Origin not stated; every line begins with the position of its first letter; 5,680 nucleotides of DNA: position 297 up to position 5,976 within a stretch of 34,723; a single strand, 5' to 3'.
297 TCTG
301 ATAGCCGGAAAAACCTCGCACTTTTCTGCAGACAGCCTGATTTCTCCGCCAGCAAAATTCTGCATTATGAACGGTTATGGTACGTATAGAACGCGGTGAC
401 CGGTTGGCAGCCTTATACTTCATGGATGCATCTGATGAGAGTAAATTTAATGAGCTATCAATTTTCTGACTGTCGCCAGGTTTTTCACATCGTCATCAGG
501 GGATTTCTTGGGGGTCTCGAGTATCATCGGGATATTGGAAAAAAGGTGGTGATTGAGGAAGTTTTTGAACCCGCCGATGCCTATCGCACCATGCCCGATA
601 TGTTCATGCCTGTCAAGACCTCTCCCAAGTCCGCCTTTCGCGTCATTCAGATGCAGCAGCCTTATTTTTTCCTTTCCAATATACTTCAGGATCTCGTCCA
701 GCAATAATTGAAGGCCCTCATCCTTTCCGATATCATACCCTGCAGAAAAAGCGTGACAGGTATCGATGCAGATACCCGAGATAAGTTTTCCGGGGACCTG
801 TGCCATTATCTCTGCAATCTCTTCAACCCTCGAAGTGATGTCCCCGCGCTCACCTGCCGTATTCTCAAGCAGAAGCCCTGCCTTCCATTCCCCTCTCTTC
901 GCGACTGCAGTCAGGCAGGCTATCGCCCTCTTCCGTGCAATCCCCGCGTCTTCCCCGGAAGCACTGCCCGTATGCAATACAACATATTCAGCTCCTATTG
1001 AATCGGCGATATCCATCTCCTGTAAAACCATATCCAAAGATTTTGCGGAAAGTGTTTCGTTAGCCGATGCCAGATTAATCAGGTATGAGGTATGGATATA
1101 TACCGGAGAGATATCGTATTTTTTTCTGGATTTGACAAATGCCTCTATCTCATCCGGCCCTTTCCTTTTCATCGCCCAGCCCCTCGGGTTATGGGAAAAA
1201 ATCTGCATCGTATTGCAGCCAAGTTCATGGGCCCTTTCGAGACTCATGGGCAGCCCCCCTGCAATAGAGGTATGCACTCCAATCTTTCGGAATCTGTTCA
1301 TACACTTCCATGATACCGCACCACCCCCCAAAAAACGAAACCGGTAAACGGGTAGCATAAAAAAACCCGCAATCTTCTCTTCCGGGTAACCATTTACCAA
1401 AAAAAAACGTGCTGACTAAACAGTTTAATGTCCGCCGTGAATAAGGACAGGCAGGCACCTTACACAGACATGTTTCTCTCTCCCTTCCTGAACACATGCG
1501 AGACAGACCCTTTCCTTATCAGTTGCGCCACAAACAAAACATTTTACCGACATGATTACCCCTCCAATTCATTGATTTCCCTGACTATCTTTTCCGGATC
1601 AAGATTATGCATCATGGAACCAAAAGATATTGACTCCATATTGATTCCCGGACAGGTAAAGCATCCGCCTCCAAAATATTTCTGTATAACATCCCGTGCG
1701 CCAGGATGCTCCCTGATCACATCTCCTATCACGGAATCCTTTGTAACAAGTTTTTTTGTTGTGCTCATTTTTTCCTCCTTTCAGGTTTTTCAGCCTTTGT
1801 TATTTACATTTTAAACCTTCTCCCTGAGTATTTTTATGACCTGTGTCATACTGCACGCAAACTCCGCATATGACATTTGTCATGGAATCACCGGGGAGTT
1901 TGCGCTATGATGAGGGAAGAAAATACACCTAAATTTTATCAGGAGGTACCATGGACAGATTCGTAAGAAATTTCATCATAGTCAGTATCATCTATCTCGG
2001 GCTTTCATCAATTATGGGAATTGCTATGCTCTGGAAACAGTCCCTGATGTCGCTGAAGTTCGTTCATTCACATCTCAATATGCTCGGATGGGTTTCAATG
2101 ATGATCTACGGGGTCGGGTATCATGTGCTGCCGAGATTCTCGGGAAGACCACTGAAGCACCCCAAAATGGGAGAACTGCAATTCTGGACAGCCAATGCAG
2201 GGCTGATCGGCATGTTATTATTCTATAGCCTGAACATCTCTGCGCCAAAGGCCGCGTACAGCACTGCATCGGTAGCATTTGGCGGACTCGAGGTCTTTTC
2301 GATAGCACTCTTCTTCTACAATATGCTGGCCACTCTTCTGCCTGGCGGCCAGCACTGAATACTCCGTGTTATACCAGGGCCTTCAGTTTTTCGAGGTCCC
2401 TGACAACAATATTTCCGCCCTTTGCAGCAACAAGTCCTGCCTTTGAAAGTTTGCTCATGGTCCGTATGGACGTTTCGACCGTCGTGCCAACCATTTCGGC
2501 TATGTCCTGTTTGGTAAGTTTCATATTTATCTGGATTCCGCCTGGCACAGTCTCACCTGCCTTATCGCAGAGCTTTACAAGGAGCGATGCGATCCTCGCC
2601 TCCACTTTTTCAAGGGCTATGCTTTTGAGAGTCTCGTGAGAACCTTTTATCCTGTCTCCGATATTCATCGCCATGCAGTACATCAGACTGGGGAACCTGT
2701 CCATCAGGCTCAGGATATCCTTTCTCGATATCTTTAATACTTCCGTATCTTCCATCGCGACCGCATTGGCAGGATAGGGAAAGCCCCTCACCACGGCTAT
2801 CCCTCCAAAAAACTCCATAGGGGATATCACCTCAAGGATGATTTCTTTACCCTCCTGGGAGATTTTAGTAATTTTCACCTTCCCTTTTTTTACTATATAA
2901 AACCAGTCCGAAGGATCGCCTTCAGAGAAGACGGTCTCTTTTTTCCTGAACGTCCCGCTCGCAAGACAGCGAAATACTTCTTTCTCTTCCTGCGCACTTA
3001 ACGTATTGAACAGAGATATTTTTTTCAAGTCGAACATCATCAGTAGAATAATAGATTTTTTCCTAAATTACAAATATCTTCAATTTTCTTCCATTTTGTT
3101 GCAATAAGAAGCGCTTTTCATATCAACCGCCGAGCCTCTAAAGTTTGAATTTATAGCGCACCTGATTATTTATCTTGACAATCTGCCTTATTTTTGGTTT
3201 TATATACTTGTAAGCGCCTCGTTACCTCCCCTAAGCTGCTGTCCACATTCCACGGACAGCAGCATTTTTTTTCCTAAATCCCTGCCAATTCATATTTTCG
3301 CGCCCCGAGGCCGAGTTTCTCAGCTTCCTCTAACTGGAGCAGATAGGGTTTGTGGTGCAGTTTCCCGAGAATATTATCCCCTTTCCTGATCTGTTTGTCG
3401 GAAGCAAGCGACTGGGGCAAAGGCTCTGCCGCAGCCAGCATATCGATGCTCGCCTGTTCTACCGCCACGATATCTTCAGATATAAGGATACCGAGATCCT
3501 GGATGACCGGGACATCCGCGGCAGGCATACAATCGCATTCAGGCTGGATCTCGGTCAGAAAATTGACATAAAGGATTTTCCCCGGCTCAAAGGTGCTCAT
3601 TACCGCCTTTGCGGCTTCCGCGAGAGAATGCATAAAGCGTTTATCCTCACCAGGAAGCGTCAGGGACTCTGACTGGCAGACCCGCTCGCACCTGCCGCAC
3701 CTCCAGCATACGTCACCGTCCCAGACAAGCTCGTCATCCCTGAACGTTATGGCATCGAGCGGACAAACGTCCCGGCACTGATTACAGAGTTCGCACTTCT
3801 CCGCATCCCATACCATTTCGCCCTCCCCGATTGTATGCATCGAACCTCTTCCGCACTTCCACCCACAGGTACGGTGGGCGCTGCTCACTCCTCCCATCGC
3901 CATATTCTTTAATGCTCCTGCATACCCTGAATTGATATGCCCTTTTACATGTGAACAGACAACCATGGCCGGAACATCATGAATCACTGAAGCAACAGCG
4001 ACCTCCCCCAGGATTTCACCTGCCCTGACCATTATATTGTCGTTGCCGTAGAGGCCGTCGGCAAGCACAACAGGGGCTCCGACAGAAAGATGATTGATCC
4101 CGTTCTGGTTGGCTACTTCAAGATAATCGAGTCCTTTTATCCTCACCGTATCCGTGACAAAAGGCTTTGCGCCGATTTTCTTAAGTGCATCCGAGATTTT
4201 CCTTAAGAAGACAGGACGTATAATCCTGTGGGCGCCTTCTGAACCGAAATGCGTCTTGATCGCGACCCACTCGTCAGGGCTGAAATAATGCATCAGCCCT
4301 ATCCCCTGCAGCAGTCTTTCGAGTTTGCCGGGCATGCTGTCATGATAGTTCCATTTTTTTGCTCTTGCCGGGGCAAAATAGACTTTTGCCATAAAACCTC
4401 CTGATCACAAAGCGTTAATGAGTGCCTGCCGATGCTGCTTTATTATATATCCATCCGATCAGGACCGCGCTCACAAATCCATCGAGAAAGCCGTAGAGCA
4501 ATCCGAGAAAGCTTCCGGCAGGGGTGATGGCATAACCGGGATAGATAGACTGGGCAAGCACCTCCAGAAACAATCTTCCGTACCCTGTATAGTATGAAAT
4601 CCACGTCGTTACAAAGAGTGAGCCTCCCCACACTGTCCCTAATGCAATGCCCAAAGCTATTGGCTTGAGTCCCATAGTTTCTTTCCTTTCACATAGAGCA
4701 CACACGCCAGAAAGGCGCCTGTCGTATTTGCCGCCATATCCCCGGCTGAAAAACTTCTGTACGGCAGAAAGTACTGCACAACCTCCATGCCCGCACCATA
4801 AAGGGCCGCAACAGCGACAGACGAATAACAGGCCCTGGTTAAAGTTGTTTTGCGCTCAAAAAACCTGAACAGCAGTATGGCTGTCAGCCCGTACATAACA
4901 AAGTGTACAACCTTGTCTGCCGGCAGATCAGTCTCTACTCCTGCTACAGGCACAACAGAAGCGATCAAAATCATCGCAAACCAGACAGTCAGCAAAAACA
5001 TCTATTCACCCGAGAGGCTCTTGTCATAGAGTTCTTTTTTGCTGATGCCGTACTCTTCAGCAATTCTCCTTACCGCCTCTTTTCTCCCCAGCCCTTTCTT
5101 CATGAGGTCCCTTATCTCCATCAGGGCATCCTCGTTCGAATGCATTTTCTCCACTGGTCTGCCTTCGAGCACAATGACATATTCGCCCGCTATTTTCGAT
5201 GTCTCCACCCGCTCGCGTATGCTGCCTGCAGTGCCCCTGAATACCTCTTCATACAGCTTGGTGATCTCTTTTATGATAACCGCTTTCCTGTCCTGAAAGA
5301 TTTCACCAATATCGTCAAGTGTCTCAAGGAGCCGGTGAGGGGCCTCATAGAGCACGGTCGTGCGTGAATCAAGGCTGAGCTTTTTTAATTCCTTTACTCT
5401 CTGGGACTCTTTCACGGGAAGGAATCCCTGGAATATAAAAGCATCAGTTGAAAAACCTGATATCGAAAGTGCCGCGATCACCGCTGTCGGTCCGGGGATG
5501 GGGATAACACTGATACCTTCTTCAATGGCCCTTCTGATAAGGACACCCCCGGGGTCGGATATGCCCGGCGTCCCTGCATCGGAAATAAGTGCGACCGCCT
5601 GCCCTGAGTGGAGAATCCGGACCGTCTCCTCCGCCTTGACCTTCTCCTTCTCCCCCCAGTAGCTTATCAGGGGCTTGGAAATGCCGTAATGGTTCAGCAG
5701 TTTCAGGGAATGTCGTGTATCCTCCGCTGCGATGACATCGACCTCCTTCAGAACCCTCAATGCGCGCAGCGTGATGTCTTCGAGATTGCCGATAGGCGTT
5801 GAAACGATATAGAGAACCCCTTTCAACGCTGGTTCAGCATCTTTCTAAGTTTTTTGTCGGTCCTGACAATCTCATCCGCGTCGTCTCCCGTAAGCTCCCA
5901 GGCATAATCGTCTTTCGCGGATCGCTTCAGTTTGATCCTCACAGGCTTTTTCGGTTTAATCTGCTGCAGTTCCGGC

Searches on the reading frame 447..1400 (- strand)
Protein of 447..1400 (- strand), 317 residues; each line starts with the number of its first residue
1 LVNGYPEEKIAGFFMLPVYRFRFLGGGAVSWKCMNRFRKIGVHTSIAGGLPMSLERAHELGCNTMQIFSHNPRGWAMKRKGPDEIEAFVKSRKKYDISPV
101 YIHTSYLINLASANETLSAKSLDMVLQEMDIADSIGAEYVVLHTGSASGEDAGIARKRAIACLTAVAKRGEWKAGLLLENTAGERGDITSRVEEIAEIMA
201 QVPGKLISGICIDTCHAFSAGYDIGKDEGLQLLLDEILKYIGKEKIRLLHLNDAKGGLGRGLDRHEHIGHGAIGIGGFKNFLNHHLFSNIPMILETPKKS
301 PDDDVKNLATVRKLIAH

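Call 6: search_protein_families(library=pfam, proteins=[window:447-1400:-], max_evalue=0.001)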
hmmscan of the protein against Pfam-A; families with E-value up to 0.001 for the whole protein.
window:447-1400:- (317 aa): 1 family
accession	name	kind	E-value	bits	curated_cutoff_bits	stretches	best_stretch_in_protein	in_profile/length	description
PF01261.30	AP_endonuc_2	-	1.4e-44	153.1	31.1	1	54-302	1-235/249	Xylose isomerase-like TIM barrel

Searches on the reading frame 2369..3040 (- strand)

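Call 6: search_protein_families(library=pfam, proteins=[window:2369-3040:-], max_evalue=0.001)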
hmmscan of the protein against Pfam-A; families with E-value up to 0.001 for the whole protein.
window:2369-3040:- (223 aa): 3 families
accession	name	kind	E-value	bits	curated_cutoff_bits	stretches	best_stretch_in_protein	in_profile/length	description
PF00027.35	cNMP_binding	-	1.3e-25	89.6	27.5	1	30-115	3-88/89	Cyclic nucleotide-binding domain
PF13545.12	HTH_Crp_2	-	3.3e-19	69.1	27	1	148-222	1-70/70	Crp-like helix-turn-helix domain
PF00325.26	Crp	-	1.7e-06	28.1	21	1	174-203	2-31/32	Bacterial regulatory proteins, crp family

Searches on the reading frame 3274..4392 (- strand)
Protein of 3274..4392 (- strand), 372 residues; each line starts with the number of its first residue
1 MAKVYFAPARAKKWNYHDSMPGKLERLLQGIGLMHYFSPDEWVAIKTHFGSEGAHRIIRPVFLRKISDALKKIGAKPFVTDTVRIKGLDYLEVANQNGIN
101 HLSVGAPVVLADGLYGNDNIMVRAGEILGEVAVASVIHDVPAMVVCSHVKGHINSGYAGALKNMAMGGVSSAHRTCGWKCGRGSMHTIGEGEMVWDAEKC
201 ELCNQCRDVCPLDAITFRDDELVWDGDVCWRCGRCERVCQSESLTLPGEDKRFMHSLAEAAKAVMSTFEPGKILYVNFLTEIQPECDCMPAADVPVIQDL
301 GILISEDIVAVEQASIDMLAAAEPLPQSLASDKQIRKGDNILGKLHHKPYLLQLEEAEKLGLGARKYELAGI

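Call 6: search_protein_families(library=pfam, proteins=[window:3274-4392:-], max_evalue=0.001)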
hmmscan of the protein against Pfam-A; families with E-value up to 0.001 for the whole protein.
window:3274-4392:- (372 aa): 11 families
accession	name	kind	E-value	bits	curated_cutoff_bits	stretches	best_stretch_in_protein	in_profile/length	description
PF04015.17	DUF362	-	1.5e-39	136.6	24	1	43-317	1-200/200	Domain of unknown function (DUF362)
PF00037.32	Fer4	-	1.1e-11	44.4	21.1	2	194-216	2-24/24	4Fe-4S binding domain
PF13237.11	Fer4_10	-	6.9e-07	29.6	25.5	1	193-239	2-52/53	4Fe-4S dicluster domain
PF14697.11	Fer4_21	-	6.1e-06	26.7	35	0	176-216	14-58/59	4Fe-4S dicluster domain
PF13484.11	Fer4_16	-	1.4e-05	26.2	30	0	199-218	1-20/66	4Fe-4S double cluster binding domain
PF25160.1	LdpA_Fe-S-bd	-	1.6e-05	25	27.6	1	205-242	8-41/49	LdpA Fe-S cluster-binding domain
PF12838.12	Fer4_7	-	2e-05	25.4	27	1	199-241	1-50/52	4Fe-4S dicluster domain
PF13187.11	Fer4_9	-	5.4e-05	23.6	27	1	199-242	1-50/52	4Fe-4S dicluster domain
PF12797.12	Fer4_2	-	8.6e-05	22.7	24.5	0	193-211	3-21/22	4Fe-4S binding domain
PF12837.12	Fer4_6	-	0.00013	22.1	25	0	194-211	3-20/24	4Fe-4S binding domain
PF13183.11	Fer4_8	-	0.00041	21.3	27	0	197-212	51-66/68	4Fe-4S dicluster domain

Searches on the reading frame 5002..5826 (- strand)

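Call 6: search_protein_families(library=pfam, proteins=[window:5002-5826:-], max_evalue=0.001)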
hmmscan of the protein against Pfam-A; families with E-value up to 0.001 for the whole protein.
window:5002-5826:- (274 aa): 2 families
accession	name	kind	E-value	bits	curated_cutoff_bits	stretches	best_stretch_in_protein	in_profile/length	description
PF00590.25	TP_methylase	-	2.5e-31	109.7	27.8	1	5-203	2-211/212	Tetrapyrrole (Corrin/Porphyrin) Methylases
PF23016.2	RsmI_C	-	0.00013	22.2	27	1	238-271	10-43/46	RsmI C-terminal HTH domain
